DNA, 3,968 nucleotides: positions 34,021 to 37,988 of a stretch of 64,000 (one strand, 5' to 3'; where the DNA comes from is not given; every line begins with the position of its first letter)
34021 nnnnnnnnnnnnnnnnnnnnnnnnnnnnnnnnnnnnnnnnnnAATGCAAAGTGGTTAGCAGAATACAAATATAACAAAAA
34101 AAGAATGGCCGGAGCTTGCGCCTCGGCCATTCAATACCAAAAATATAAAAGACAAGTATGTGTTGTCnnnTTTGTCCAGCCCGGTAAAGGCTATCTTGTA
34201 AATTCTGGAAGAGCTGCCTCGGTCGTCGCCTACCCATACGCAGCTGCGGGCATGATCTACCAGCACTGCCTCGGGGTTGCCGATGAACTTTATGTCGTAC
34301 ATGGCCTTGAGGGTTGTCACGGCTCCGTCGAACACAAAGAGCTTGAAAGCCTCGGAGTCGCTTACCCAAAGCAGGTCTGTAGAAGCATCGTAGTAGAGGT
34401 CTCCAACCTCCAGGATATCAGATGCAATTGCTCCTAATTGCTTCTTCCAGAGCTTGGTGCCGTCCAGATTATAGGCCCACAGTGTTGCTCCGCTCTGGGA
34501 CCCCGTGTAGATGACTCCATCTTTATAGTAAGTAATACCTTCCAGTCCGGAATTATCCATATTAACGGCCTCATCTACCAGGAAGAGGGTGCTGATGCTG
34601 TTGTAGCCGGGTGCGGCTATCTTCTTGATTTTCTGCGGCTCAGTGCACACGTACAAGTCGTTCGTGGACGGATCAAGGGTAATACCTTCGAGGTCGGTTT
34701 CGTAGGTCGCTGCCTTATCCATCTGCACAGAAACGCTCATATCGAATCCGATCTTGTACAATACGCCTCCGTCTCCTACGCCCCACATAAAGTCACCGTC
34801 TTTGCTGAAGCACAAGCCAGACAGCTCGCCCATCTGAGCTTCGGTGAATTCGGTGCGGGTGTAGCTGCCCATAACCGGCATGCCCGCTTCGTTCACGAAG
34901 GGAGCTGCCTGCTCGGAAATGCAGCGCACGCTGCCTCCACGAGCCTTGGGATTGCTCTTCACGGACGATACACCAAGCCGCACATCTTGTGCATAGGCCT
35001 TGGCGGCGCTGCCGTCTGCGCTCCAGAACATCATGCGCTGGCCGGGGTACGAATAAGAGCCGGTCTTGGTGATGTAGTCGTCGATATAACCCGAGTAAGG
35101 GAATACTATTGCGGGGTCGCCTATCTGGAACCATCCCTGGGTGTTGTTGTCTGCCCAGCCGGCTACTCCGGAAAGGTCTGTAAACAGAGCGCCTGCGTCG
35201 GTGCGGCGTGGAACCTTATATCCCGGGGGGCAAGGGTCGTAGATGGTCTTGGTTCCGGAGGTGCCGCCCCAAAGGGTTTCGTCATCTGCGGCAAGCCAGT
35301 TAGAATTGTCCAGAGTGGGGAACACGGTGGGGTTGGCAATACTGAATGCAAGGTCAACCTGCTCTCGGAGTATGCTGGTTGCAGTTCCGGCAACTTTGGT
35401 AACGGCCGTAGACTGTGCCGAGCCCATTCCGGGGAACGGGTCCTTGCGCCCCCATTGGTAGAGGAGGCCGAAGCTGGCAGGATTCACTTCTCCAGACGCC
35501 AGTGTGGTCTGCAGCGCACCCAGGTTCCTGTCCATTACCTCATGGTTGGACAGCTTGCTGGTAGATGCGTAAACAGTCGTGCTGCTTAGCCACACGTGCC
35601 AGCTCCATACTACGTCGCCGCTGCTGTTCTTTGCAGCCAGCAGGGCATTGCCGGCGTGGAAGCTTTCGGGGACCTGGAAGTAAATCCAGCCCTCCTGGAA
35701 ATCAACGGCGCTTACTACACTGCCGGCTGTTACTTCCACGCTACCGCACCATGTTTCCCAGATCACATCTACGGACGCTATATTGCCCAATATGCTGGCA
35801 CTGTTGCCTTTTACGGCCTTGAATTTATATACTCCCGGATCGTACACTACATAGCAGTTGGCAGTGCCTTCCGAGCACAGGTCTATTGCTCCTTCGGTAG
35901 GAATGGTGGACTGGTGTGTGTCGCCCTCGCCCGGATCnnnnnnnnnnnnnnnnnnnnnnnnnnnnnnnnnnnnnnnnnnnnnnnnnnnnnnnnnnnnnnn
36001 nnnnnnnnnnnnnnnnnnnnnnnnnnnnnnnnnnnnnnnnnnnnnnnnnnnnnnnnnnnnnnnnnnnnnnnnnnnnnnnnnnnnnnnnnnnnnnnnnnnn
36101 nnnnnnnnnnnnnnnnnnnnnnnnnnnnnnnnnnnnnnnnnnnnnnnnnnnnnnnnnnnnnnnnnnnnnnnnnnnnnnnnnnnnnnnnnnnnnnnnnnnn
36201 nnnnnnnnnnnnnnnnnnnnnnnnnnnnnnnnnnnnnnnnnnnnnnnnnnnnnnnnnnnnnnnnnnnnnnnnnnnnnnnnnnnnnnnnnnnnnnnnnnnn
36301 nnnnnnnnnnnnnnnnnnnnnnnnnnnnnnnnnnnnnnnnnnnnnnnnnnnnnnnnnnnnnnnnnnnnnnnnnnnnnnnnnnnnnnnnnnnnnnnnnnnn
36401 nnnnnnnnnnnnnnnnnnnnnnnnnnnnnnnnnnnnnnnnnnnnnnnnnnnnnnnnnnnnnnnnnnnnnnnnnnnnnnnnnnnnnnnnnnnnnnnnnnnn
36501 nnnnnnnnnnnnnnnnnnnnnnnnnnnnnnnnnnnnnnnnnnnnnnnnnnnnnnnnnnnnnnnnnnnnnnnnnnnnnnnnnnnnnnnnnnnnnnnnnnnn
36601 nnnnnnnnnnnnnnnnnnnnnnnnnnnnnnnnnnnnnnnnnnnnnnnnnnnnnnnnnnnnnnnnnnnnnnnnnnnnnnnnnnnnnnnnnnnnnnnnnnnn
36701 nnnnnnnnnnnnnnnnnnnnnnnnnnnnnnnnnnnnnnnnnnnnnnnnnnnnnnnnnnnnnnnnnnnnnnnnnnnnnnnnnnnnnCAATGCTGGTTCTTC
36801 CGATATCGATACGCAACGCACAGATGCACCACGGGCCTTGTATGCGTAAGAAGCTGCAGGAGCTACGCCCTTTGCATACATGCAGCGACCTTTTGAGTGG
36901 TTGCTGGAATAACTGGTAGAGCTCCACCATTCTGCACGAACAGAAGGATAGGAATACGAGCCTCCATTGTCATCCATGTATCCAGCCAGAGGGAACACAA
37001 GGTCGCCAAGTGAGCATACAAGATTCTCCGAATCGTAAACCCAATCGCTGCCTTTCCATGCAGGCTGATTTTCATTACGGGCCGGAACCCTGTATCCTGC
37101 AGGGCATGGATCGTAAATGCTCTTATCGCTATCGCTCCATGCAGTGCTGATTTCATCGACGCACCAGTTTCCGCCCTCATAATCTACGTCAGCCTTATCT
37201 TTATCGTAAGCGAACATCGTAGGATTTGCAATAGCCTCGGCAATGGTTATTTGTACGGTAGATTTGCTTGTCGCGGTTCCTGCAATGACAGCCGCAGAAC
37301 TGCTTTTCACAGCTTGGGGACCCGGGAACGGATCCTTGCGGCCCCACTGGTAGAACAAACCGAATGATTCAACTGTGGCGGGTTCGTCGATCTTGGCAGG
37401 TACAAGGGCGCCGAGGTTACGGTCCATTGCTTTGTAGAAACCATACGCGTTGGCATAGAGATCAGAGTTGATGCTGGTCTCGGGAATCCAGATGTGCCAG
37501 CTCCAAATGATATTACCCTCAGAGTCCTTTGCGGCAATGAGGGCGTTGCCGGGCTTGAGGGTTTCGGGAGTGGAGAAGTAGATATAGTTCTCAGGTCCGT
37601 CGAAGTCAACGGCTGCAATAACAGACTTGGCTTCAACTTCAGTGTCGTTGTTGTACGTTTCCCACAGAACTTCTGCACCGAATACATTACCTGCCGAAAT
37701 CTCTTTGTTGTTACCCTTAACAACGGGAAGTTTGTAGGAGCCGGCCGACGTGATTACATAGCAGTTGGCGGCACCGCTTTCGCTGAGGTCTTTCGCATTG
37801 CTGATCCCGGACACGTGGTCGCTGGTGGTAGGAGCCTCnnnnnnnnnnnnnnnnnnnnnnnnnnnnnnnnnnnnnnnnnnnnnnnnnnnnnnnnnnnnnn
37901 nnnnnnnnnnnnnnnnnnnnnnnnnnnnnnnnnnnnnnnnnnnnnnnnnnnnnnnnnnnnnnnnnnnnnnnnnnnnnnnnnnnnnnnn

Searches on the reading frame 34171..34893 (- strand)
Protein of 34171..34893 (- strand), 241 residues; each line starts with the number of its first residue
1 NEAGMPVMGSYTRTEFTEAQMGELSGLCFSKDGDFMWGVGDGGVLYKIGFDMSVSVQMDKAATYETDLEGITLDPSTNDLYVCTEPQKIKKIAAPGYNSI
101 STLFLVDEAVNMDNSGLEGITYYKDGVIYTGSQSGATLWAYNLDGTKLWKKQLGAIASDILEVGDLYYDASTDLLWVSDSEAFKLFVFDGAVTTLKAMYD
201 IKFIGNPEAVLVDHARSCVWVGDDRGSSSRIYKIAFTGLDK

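Call 43: search_protein_families(library=pfam, proteins=[window:34171-34893:-], max_evalue=0.1)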
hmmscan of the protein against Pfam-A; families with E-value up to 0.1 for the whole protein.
window:34171-34893:- (241 aa): 3 families
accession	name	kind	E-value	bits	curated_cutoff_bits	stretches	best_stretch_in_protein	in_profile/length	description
PF13449.12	Phytase-like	-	3e-05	24.5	27.6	1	20-135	2-145/284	Esterase-like activity of phytase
PF01436.27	NHL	-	0.00036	20.9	20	0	165-188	6-28/28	NHL repeat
PF06977.17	SdiA-regulated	-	0.0086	15.7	21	0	65-90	118-145/249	SdiA-regulated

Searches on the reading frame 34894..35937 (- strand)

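Call 43: search_protein_families(library=pfam, proteins=[window:34894-35937:-], max_evalue=0.1)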
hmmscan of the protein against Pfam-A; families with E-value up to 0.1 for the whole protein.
window:34894-35937:- (348 aa): 1 family
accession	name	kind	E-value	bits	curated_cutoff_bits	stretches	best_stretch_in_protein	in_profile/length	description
PF09603.15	Fib_succ_major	-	0.00033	21.4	33.9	1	152-340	46-186/187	Fibrobacter succinogenes major domain (Fib_succ_major)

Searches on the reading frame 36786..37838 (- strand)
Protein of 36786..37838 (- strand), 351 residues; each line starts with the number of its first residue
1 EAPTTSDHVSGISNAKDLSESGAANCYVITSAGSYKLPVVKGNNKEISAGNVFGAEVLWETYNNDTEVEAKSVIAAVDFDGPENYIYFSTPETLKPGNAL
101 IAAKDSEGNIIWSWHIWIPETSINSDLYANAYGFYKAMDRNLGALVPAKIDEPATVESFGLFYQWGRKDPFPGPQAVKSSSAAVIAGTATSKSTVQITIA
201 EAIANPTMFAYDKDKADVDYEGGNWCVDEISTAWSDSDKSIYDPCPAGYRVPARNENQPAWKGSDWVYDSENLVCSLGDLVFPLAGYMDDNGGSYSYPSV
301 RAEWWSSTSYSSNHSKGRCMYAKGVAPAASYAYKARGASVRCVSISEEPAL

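Call 43: search_protein_families(library=pfam, proteins=[window:36786-37838:-], max_evalue=0.1)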
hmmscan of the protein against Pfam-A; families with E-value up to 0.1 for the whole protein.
window:36786-37838:- (351 aa): 1 family
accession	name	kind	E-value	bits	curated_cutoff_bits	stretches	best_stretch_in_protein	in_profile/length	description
PF09603.15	Fib_succ_major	-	0.00012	22.8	33.9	1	283-343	128-186/187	Fibrobacter succinogenes major domain (Fib_succ_major)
